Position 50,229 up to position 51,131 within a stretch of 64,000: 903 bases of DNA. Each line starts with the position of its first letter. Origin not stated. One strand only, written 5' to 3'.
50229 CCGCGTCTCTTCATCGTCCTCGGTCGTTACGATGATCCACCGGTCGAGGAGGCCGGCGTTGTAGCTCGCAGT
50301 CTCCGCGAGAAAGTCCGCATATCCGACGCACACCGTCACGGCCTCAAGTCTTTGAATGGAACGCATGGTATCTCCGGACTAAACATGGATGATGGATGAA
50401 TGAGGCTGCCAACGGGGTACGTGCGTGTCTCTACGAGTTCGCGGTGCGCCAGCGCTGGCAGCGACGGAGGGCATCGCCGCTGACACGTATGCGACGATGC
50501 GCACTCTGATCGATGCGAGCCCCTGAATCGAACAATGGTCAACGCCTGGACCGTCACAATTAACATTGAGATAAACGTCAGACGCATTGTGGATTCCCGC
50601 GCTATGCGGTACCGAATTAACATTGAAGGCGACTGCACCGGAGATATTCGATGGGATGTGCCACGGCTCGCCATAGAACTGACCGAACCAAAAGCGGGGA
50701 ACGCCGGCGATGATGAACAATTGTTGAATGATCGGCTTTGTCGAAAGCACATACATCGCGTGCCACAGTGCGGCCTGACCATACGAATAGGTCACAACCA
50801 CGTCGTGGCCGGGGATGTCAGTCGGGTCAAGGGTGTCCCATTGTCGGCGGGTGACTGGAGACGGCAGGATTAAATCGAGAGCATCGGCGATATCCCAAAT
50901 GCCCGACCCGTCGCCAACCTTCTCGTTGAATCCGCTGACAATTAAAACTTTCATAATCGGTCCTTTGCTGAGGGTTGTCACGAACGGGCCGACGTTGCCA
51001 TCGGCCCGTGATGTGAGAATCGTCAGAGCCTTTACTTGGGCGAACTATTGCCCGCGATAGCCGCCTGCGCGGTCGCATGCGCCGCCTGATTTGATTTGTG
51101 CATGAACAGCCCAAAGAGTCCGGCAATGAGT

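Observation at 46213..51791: Enzyme-rich eight-gene operon between replication and packaging modules, in a prophage with no recognisable endolysin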

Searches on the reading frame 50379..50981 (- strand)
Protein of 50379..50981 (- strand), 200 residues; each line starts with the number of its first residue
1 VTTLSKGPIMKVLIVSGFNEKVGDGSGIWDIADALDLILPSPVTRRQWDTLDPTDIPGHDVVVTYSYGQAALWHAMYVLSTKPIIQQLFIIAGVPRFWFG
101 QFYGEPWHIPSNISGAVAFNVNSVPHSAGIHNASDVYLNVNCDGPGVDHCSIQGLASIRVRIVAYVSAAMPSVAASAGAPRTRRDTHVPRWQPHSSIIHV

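Call 5: search_protein_families(library=pfam, max_evalue=0.1, proteins=[window:50379-50981:-])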
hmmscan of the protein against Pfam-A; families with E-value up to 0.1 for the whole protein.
window:50379-50981:- (200 aa): 0 families

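Call 6: search_protein_families(library=phrogs, max_evalue=0.01, proteins=[window:50379-50981:-])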
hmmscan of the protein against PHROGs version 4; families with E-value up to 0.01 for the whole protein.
window:50379-50981:- (200 aa): 0 families

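Call 25: search_solved_structures(query=window:50379-50954:-, max_evalue=10)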
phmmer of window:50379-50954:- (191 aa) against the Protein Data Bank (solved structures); distinct sequences matched with E-value up to 10: 9.
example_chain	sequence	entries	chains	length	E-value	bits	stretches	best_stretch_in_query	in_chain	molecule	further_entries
1bws_A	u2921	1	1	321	0.81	12.5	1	106-176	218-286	PROTEIN (GDP-4-KETO-6-DEOXY-D-MANNOSE EPIMERASE/REDUCTASE)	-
1e7q_A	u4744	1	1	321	1.1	12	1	106-176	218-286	GDP-FUCOSE SYNTHETASE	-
1bsv_A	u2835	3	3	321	1.1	12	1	106-176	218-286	PROTEIN (GDP-FUCOSE SYNTHETASE) | GDP-FUCOSE SYNTHETASE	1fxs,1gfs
1e7r_A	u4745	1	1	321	1.1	12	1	106-176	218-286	GDP-FUCOSE SYNTHETASE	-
1e7s_A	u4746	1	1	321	1.1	12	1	106-176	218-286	GDP-FUCOSE SYNTHETASE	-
1e6u_A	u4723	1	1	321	1.1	12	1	106-176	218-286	GDP-FUCOSE SYNTHETASE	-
3p56_A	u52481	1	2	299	1.2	11.9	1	99-183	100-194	Ribonuclease H2 subunit A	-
8yjz_H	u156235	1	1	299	1.7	11.4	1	99-183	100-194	Ribonuclease H2 subunit A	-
3puf_A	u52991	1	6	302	1.7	11.4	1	99-183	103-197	Ribonuclease H2 subunit A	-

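Call 26: find_homologous_proteins(query=window:50379-50954:-)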
Query window:50379-50954:- (191 aa): 7 proteins with E <= 0.001 among 127 candidates.
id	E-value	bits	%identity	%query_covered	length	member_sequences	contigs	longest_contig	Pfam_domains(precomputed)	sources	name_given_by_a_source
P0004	2.6e-126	437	100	100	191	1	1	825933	-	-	-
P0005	3.0e-85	303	80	82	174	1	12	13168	-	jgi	jgi:hypothetical protein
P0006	2.7e-50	189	53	87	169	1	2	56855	-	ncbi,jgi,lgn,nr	ncbi:MAG TPA: hypothetical protein VHQ47_17730 [Phycisphaerae bacterium]|jgi:hypothetical protein|nr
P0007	1.1e-47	180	52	83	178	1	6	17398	-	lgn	-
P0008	2.2e-46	176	56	81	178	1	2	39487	-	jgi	jgi:hypothetical protein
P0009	1.3e-40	157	52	79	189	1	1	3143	-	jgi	jgi:hypothetical protein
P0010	1.6e-32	131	45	83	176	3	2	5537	-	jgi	-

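Call 28: find_encoding_contigs(protein=P0005, flank=10000, max_places=3)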
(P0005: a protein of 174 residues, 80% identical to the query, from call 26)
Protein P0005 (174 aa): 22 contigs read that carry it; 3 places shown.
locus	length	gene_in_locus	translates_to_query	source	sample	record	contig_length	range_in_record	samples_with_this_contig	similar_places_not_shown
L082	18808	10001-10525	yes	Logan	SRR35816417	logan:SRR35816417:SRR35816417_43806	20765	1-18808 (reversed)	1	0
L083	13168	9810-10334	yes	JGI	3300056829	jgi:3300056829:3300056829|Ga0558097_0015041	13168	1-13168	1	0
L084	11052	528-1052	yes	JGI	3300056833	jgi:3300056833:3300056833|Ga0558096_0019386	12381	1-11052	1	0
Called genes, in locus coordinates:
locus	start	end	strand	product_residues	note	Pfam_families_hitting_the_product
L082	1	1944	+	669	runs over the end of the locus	PF02195:ParB_N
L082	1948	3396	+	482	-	-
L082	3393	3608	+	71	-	-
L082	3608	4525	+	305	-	PF07505:DUF5131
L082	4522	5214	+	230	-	-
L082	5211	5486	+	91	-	-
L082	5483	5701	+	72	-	-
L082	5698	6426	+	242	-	-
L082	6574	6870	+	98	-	-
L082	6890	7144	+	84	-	-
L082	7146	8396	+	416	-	PF00589:Phage_integrase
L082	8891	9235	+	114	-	-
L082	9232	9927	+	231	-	-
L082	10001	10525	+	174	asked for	-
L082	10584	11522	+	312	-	-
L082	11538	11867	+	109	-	-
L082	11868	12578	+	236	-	PF13385:Laminin_G_3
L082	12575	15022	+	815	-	-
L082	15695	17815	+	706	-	PF05876:GpA_ATPase, PF20454:GpA_nuclease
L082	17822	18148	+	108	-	-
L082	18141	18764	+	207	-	-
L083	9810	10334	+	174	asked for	-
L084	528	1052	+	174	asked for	-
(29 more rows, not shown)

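Call 29: find_encoding_contigs(protein=P0006, flank=10000, max_places=2)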
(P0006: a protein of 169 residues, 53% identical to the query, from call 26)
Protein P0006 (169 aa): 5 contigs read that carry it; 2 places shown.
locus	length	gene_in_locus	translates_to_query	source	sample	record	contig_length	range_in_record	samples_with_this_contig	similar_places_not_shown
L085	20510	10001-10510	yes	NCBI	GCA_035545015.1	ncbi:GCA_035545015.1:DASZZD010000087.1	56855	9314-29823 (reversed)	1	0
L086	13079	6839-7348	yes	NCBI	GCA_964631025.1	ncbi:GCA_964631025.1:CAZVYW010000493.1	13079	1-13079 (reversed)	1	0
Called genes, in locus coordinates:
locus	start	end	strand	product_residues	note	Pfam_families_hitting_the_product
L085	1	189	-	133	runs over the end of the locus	-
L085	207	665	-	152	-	PF06252:GemA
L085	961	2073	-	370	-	PF05496:RuvB_N (faint), PF00004:AAA (weak), PF05621:TniB (weak), PF13401:AAA_22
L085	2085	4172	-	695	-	PF02914:DDE_2, PF09299:Mu-transpos_C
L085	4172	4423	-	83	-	-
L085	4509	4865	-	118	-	-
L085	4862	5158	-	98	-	-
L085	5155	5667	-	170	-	-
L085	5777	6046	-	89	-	-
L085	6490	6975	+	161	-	PF13443:HTH_26 (weak)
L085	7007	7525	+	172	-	-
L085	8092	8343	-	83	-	-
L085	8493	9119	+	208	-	-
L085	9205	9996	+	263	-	-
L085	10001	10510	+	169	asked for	-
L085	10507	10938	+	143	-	-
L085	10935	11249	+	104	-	-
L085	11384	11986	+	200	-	PF11985:Phage_Mu_Gp27 (faint)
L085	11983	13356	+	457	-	PF17289:Terminase_6C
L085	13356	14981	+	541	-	PF05133:SPP1_portal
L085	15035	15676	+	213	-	-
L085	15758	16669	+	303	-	PF20911:GP7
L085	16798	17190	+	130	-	-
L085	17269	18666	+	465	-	PF07691:PA14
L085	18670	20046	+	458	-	-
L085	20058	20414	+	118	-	-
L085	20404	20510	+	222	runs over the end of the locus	-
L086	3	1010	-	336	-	?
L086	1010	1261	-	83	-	-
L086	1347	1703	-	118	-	-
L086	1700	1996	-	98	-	-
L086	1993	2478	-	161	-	-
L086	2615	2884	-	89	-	-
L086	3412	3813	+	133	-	-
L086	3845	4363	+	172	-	-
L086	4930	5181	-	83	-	-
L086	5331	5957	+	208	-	-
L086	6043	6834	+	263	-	-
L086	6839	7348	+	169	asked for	-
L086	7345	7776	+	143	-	-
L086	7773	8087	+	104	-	-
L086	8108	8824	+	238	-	PF11985:Phage_Mu_Gp27 (faint)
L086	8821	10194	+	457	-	PF17289:Terminase_6C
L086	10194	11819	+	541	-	PF05133:SPP1_portal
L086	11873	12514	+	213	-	-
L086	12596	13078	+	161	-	?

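Call 41: predict_structure(alignment_id=A3)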
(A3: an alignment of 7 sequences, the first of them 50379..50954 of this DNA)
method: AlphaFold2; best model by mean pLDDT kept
length: 191 residues; sequences in the alignment: 7
mean_pLDDT: 79.5   pTM: 0.77
mean pLDDT of the five models: 79.5, 79.1, 73.9, 68.1, 63.6
residues with pLDDT >= 90: 92; 70-90: 47; 50-70: 16; < 50: 36
segments of 3 or more residues with pLDDT < 50: 86-95, 166-191
pLDDT, mean of each block of 10 residues (from residue 1): 94 92 97 95 95 93 88 92 60 57 92 65 88 85 93 96 54 41 38 50
secondary structure, 60 per line:
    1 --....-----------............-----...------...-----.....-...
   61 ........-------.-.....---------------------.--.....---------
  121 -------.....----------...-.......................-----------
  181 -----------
elements in order: E3-6 H18-29 E35-37 E52-56 H58-68 E78-82 E107-111 E128-132 H147-169

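Call 46: fold_search(model_id=the predicted structure, library=pdb)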
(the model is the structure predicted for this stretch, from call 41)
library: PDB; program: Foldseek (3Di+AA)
matches with E <= 10: 1052; with E <= 0.001: 0
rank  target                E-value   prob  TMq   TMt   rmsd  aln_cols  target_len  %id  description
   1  1t4m                  3.4e-03  1.00  0.45  0.48   7.4       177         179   15  STRUCTURE OF A THERMOSTABLE DOUBLE MUTANT OF BACILLUS SUBTILIS LIPASE OBTAINED THROUGH DIRECTED EVOLUTION (released 2004-11-23)
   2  1t2n                  4.0e-03  1.00  0.49  0.52   5.7       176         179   15  Structure of a thermostable triple mutant of Bacillus subtilis lipase obtained through directed evolution (released 2004-11-23)
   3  3bdv_B                4.0e-03  1.00  0.46  0.47   6.0       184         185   13  Crystal structure of a putative yden-like hydrolase (eca3091) from pectobacterium atrosepticum scri1043 at 1.66 A reso (released 2007-11-27)
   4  3bdv_A                4.0e-03  1.00  0.46  0.46   6.1       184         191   13  Crystal structure of a putative yden-like hydrolase (eca3091) from pectobacterium atrosepticum scri1043 at 1.66 A reso (released 2007-11-27)
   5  1i6w_B                5.1e-03  1.00  0.50  0.53   5.6       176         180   15  THE CRYSTAL STRUCTURE OF BACILLUS SUBTILIS LIPASE: A MINIMAL ALPHA/BETA HYDROLASE ENZYME (released 2001-05-23)
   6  7r1k                  5.7e-03  1.00  0.46  0.48   7.0       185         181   15  Phosphorylated Bacillus pumilus Lipase A (released 2022-05-25)
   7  1i6w_A                1.0e-02  1.00  0.49  0.52   5.6       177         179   14  THE CRYSTAL STRUCTURE OF BACILLUS SUBTILIS LIPASE: A MINIMAL ALPHA/BETA HYDROLASE ENZYME (released 2001-05-23)
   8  3d2c_A                1.0e-02  1.00  0.50  0.53   5.6       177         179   15  Structure of 4D3, a thermostable mutant of Bacillus subtilis lipase obtained through directed evolution (released 2008-06-03)
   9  5ljl                  1.2e-02  0.85  0.31  0.37   7.8       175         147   14  Streptococcus pneumonia TIGR4 flavodoxin: structural and biophysical characterization of a novel drug target (released 2016-08-31)
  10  2ark_F                1.3e-02  0.91  0.37  0.38   9.9       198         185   12  Structure of a flavodoxin from Aquifex aeolicus (released 2005-10-25)
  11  3qzu_A                1.5e-02  0.99  0.45  0.47   7.5       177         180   15  Crystal structure of Bacillus subtilis Lipase A 7-fold mutant; the outcome of directed evolution towards thermostabili (released 2012-02-08)
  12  3qmm_A                1.6e-02  1.00  0.50  0.52   5.6       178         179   15  Structure of 6B, a thermostable mutant of Bacillus subtilis lipase obtained through directed evolution (released 2011-10-05)
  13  8hgr                  1.6e-02  0.89  0.37  0.40   7.5       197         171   10  The apo-flavodoxin monomer from Synechococcus elongatus PCC 7942 (released 2022-12-14)
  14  1fue                  2.0e-02  0.93  0.40  0.45   6.8       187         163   13  FLAVODOXIN FROM HELICOBACTER PYLORI (released 2002-02-06)
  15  6gaq_A                2.1e-02  0.77  0.32  0.38   7.6       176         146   10  Crystal structure of oxidised Flavodoxin 2 from Bacillus cereus (released 2018-09-05)
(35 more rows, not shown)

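Call 48: search_protein_families(library=pfam, max_evalue=0.05, proteins=[L085:8493-9119:+, L085:9205-9996:+, L085:10507-10938:+, L085:10935-11249:+, L085:17269-18666:+, L082:8891-9235:+, L082:9232-9927:+, L082:10584-11522:+, L082:11538-11867:+, L082:12575-15022:+])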
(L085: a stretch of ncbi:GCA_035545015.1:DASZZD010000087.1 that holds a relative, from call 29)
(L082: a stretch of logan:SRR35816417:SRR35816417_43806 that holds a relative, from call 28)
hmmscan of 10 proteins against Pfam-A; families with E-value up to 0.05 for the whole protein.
L085:8493-9119:+ (208 aa): 0 families

L085:9205-9996:+ (263 aa): 0 families

L085:10507-10938:+ (143 aa): 0 families

L085:10935-11249:+ (104 aa): 0 families

L085:17269-18666:+ (465 aa): 2 families
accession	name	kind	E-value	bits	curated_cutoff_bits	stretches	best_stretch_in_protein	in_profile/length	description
PF07691.17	PA14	-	9e-14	51.9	24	1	361-458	41-144/147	PA14 domain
PF10528.15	GLEYA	-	7.5e-05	23.4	26.2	1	371-438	6-83/91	GLEYA domain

L082:8891-9235:+ (114 aa): 1 family
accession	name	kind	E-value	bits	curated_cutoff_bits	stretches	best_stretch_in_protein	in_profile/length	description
PF23991.1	DUF7310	-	0.025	15.5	40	1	46-105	18-73/83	Coiled-coil region of unknown function (DUF7310)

L082:9232-9927:+ (231 aa): 0 families

L082:10584-11522:+ (312 aa): 0 families

L082:11538-11867:+ (109 aa): 0 families

L082:12575-15022:+ (815 aa): 0 families

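Call 62: search_protein_representatives(alignment_id=A3)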
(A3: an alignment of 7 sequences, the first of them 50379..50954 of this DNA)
Query: 7 sequences, 172 profile positions. Proteins with E-value up to 0.001 (for the whole library): 85; up to 1e-10: 54; up to 1e-30: 10. The best 85 are listed.
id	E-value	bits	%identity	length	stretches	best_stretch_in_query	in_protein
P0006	1.6e-85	301.5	-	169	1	1-167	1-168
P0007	9.5e-76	269.7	-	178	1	1-162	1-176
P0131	1.2e-50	188.0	-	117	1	54-165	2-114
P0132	6.0e-44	166.2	-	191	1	1-165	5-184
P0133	4.7e-43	163.3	-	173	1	1-161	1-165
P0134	2.8e-39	151.0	-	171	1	8-161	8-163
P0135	1.7e-37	145.1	-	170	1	2-163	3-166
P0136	1.7e-36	141.9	-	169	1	3-158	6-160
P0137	4.6e-36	140.5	-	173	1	2-164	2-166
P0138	5.4e-31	124.0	-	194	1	2-163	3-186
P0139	1.6e-30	122.5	-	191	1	4-166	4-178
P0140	5.3e-30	120.8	-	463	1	5-163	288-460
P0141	8.9e-30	120.0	-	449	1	4-154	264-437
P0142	9.7e-29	116.7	-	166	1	1-163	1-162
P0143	1.3e-28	116.3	-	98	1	1-91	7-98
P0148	9.2e-24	100.5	-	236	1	10-164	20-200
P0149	5.0e-23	98.1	-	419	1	1-149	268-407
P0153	2.9e-21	92.3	-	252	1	3-162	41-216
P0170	1.4e-15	73.8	-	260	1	40-161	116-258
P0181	3.1e-11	59.7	-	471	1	2-168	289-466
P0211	8.5e-04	35.5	-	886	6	103-143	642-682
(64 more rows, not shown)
